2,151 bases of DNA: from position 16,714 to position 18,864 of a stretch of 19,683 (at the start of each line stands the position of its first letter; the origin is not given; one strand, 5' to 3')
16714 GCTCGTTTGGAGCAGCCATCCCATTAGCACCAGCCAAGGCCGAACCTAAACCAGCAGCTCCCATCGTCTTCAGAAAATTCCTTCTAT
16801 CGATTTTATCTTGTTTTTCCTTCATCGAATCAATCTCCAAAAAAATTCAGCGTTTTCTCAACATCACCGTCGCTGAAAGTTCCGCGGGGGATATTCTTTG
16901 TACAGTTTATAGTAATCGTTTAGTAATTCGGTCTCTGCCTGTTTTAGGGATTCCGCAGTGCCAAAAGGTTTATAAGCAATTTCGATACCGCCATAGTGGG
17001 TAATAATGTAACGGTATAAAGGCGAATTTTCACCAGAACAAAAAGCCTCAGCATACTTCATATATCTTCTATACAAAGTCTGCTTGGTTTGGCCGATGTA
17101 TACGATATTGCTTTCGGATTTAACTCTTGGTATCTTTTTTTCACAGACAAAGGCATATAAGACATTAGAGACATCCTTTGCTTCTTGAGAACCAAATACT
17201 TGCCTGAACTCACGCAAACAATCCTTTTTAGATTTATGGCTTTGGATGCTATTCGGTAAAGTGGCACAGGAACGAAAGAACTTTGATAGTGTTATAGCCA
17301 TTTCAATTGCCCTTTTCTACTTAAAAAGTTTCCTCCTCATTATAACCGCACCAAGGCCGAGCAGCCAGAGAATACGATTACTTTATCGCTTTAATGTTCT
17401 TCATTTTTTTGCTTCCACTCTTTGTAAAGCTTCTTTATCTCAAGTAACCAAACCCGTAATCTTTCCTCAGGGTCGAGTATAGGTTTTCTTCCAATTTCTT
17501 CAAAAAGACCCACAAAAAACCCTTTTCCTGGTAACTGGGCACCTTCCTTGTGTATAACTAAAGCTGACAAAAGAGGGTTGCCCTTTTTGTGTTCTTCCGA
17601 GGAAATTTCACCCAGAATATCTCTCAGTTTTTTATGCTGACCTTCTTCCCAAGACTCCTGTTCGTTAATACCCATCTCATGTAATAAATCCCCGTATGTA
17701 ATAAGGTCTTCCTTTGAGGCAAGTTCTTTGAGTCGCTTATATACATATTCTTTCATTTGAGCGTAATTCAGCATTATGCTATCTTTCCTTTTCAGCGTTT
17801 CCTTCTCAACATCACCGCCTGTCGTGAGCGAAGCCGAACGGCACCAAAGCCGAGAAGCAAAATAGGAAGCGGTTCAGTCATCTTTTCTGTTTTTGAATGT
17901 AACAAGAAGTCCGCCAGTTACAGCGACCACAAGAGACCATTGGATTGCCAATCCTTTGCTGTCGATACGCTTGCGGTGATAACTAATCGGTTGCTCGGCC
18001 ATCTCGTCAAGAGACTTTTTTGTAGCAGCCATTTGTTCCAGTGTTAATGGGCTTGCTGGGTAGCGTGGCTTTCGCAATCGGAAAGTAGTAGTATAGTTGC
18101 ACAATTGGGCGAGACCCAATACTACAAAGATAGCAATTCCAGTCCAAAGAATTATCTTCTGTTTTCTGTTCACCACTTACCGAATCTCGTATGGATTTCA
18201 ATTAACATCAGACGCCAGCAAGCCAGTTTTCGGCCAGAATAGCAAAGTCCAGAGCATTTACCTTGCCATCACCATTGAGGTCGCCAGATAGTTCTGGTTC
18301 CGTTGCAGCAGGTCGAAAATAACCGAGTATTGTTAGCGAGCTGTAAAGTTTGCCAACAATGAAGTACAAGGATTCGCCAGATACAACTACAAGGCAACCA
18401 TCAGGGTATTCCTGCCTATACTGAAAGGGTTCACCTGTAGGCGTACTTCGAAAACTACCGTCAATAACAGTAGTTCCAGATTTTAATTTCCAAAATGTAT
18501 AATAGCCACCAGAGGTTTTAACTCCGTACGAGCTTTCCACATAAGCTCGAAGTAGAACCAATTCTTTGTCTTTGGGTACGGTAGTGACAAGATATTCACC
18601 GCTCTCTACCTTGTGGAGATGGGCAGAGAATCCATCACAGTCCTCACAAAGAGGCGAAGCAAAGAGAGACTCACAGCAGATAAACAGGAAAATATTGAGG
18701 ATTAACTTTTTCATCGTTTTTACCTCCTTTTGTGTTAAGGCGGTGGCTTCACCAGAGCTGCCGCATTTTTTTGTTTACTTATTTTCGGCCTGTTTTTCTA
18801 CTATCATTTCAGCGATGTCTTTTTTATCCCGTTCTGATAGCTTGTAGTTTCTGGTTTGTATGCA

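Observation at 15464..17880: Four homologous short elements at the 3' ends of co-oriented minus-strand genes: integron-cassette-like array next to a TA module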

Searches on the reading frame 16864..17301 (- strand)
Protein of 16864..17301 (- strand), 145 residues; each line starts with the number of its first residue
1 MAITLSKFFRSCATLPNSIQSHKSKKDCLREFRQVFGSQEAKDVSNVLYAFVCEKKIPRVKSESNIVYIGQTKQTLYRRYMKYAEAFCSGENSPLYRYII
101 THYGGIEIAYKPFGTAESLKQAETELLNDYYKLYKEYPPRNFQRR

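Call 7: search_protein_families(library=pfam, proteins=[window:16864-17301:-], max_evalue=0.01)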
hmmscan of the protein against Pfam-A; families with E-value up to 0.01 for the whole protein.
window:16864-17301:- (145 aa): 1 family
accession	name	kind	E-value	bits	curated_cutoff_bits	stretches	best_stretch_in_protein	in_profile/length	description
PF01541.30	GIY-YIG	-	0.0073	17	22.6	1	62-132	10-74/78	GIY-YIG catalytic domain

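Call 32: find_homologous_proteins(query=window:16864-17301:-, max_evalue=0.001)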
Query window:16864-17301:- (145 aa): 45 proteins with E <= 0.001 among 47 candidates.
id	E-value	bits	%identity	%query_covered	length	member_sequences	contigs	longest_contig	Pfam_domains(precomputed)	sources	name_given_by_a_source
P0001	1.0e-79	283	89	100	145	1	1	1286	-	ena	-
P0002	3.5e-77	275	86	100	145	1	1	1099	-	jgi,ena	-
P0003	3.1e-76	272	86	100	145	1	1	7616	-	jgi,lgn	-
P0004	8.2e-75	267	82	99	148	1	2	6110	-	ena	-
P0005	3.7e-74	265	84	100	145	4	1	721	-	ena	-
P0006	5.1e-74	265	83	99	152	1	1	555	-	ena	-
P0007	8.7e-74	264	82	100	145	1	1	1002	-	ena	-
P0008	6.3e-73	261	80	99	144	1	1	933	-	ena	-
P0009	2.2e-71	256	80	99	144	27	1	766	-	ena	-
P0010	2.3e-71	256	99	81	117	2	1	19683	-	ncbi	-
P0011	6.1e-71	255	81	99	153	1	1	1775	-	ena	-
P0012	1.1e-69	251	83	99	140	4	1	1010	-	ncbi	-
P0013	5.1e-69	249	78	99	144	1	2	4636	-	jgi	-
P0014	1.5e-68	247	78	99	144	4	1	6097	-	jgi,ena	-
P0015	2.3e-66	240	78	99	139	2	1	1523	-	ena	-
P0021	1.2e-61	225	73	99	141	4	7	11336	-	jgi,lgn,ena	-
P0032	8.6e-55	203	66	99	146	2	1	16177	-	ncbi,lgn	-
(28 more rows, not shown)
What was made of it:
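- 16864..17301 (-): 145-aa GIY-YIG-like gene (weak Pfam match) with no signal peptide. The module as found elsewhere spans about 16854-17363. calls 7, 32.
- On Integron attC site: The window is a whole 19,683-nt contig (call 32), so the rest of the genome cannot be read.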

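Call 33: find_encoding_contigs(protein=P0021, flank=6000, max_places=7)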
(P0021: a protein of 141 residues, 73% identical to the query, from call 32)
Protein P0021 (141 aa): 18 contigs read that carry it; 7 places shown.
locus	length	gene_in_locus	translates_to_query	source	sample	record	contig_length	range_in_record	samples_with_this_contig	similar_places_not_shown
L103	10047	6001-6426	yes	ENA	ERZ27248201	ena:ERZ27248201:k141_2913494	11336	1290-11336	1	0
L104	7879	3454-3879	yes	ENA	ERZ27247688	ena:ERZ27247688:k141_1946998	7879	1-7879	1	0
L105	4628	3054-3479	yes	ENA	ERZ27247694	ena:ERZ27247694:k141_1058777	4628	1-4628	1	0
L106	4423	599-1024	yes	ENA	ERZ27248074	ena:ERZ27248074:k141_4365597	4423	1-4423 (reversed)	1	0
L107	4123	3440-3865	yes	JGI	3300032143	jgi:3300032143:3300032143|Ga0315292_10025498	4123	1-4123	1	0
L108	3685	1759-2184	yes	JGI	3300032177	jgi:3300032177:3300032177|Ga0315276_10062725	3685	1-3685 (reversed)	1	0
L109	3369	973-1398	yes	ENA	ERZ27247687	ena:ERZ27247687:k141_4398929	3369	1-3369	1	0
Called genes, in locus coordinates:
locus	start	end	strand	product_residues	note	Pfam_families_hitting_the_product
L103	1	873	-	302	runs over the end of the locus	-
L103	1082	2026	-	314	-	PF03372:Exo_endo_phos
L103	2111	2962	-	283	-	PF02540:NAD_synthase (weak), PF00764:Arginosuc_synth (faint)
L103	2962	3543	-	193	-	-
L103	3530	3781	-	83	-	PF18993:Rv0078B (weak)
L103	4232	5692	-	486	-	-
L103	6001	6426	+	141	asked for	-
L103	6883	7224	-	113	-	PF02311:AraC_binding (weak), PF07883:Cupin_2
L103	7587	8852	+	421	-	PF00365:PFK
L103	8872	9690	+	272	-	PF23441:SDR, PF00106:adh_short, PF13561:adh_short_C2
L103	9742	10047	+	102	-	?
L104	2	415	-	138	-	?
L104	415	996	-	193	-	-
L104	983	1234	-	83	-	PF18993:Rv0078B (weak)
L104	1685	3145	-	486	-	-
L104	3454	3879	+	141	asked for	-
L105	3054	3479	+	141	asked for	-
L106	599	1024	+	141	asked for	-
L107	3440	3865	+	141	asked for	-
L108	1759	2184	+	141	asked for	-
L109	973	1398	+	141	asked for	-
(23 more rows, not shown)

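Call 34: find_encoding_contigs(protein=P0032, flank=8000, max_places=3)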
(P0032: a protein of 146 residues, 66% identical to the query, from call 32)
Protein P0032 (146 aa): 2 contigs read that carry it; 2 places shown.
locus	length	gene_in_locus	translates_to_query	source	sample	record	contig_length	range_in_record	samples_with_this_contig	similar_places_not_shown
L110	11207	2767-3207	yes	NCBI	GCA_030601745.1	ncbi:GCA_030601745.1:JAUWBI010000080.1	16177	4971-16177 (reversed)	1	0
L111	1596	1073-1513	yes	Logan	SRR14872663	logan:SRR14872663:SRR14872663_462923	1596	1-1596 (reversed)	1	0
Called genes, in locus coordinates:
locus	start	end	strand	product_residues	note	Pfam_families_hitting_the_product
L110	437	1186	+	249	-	PF02596:DUF169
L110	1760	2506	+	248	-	-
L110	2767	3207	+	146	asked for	-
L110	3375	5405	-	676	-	PF00009:GTP_EFTU, PF01926:MMR_HSR1 (weak), PF22042:EF-G_D2 (weak), PF03144:GTP_EFTU_D2 (weak), PF14492:EFG_III, PF03764:EFG_IV, PF00679:EFG_C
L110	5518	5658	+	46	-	-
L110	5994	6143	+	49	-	-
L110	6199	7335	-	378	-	-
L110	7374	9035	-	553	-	PF00437:T2SSE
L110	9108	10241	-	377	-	PF00437:T2SSE, PF13191:AAA_16 (weak)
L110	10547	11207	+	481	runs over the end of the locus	PF00884:Sulfatase, PF16347:SGSH_C (faint)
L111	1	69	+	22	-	?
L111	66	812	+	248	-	-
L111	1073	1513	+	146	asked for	-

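Call 35: find_encoding_contigs(protein=P0003, flank=8000, max_places=3)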
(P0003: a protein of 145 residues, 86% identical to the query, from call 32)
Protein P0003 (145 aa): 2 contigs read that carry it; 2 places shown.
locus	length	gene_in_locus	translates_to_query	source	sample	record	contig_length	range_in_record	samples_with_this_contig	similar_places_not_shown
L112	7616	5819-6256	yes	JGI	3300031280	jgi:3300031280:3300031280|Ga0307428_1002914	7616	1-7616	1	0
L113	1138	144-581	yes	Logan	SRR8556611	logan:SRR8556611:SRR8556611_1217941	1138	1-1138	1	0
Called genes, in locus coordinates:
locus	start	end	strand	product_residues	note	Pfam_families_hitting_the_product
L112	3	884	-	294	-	?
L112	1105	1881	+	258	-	PF11396:PepSY_like (faint), PF03413:PepSY (faint)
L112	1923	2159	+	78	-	-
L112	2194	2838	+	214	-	PF22741:PTP-NADK (weak), PF03162:Y_phosphatase2, PF13350:Y_phosphatase3 (faint), PF22784:PTP-SAK (weak), PF22785:Tc-R-P (weak), PF00782:DSPc, PF00102:Y_phosphatase (weak)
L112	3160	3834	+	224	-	PF00072:Response_reg, PF00486:Trans_reg_C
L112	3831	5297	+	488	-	PF08521:2CSK_N, PF00672:HAMP (weak), PF26769:HAMP_PhoQ, PF00512:HisKA, PF02518:HATPase_c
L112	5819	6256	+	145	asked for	-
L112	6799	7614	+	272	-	?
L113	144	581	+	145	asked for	-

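Call 40: find_encoding_contigs(protein=P0001, flank=3000, max_places=3)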
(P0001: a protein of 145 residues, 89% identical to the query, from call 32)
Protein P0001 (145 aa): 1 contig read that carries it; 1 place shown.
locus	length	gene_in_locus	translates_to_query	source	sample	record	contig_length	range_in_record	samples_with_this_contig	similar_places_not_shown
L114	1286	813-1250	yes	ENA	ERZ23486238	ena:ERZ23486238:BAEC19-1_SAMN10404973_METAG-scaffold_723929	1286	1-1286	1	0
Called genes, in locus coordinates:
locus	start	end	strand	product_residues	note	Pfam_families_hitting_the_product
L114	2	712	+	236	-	?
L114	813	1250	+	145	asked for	-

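Call 41: find_encoding_contigs(protein=P0015, flank=3000, max_places=3)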
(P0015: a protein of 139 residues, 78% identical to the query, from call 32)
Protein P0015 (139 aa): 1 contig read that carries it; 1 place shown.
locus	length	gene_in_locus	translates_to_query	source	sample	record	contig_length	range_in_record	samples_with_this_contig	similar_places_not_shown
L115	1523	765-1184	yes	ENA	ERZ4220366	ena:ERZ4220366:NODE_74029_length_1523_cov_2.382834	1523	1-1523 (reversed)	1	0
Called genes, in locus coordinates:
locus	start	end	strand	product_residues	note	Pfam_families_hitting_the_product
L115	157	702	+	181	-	-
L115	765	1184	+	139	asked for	-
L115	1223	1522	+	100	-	?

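Call 42: find_encoding_contigs(protein=P0004, flank=6000, max_places=3)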
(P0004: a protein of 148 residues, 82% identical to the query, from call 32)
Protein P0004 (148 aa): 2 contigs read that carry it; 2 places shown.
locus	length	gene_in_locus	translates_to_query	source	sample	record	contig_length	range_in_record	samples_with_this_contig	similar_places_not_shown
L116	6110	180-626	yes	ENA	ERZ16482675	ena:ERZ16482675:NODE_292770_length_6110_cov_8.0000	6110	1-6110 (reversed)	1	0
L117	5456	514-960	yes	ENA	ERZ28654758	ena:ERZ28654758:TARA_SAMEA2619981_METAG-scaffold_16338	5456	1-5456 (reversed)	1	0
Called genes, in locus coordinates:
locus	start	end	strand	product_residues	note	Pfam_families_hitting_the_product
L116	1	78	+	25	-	?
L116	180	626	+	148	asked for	-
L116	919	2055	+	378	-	PF27126:NmeDI_C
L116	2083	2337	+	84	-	PF14281:PDDEXK_4 (weak)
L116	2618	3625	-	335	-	-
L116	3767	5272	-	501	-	-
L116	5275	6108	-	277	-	?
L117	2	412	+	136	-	?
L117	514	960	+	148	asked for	-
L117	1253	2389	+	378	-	PF27126:NmeDI_C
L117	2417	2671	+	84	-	PF14281:PDDEXK_4 (weak)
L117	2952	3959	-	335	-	-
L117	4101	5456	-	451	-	?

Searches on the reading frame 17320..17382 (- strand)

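Call 11: search_protein_families(library=ncbifam, proteins=[window:17320-17382:-], max_evalue=10)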
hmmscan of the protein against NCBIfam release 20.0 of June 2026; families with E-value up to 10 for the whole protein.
seq(21 aa): 2 families
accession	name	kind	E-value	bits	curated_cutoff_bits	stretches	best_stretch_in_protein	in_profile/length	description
NF033846.1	Rumino_NPXTG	domain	0.08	13.3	23.5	1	7-18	18-29/30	NPXTG-anchored protein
NF033465.3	PTPA-CTERM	subfamily_domain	0.23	11.7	29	1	6-18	9-21/26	PTPA-CTERM sorting domain-containing protein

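Call 12: search_protein_families(library=pfam, proteins=[window:17320-17382:-], max_evalue=10)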
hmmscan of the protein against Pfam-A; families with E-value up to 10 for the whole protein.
seq(21 aa): 0 families

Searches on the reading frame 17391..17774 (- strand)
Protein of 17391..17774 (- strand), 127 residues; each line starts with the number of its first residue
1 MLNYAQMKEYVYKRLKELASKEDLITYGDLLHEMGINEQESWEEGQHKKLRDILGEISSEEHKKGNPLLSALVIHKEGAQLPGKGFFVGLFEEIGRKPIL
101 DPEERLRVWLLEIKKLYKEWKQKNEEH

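Call 7: search_protein_families(library=pfam, proteins=[window:17391-17774:-], max_evalue=0.01)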
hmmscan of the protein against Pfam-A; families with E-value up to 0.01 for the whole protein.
window:17391-17774:- (127 aa): 0 families

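Call 63: find_related_loci(query=window:17391-17774:-, collection=metagenome_contigs, flank=3000)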
Query window:17391-17774:- (127 aa) in metagenome_contigs; peptide patterns used: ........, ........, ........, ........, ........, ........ (x = any residue, [..] = any of these).
486 stretches matched a pattern; 2 encode a relative of the query (tblastn E <= 1e-3); 2 distinct loci.
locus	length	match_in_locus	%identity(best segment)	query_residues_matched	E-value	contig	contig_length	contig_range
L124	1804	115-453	95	1-113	4e-73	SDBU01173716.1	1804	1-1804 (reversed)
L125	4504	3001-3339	93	1-113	8e-69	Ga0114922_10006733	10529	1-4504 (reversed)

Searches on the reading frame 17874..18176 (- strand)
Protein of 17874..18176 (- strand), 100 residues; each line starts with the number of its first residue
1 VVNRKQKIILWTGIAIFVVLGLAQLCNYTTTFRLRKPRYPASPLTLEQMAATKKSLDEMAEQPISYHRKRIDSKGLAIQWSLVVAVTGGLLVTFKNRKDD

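Call 7: search_protein_families(library=pfam, proteins=[window:17874-18176:-], max_evalue=0.01)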
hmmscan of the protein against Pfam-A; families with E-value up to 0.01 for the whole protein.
window:17874-18176:- (100 aa): 0 families

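Call 74: find_homologous_proteins(query=window:17874-18176:-, max_evalue=0.001)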
Query window:17874-18176:- (100 aa): 1 proteins with E <= 0.001 among 10 candidates.
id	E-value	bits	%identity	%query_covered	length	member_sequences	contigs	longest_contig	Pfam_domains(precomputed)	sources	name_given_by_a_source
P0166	3.4e-58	212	99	100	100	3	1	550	-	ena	-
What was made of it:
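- Tried and rejected: The idea was not testable for the 100-aa ORFan (call 74).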

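Call 75: find_encoding_contigs(protein=P0166, flank=1000, max_places=3)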
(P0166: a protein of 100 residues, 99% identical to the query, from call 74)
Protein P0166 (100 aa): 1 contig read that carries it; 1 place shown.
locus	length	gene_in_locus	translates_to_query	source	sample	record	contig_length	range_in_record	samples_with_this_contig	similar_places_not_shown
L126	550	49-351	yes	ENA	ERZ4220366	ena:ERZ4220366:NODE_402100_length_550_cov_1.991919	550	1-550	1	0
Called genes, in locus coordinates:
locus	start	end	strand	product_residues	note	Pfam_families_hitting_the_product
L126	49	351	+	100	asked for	-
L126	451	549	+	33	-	?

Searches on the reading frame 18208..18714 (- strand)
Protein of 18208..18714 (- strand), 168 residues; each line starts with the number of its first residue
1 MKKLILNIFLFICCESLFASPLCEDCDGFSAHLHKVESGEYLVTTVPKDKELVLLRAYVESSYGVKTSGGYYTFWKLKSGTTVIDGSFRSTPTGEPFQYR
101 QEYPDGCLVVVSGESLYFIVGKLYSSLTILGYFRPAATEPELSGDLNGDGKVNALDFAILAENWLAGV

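Call 7: search_protein_families(library=pfam, proteins=[window:18208-18714:-], max_evalue=0.01)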
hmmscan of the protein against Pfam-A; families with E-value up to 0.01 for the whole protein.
window:18208-18714:- (168 aa): 1 family
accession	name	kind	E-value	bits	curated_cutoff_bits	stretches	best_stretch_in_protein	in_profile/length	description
PF00404.24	Dockerin_1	-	1.1e-05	26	22.9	1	144-164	2-22/57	Dockerin type I domain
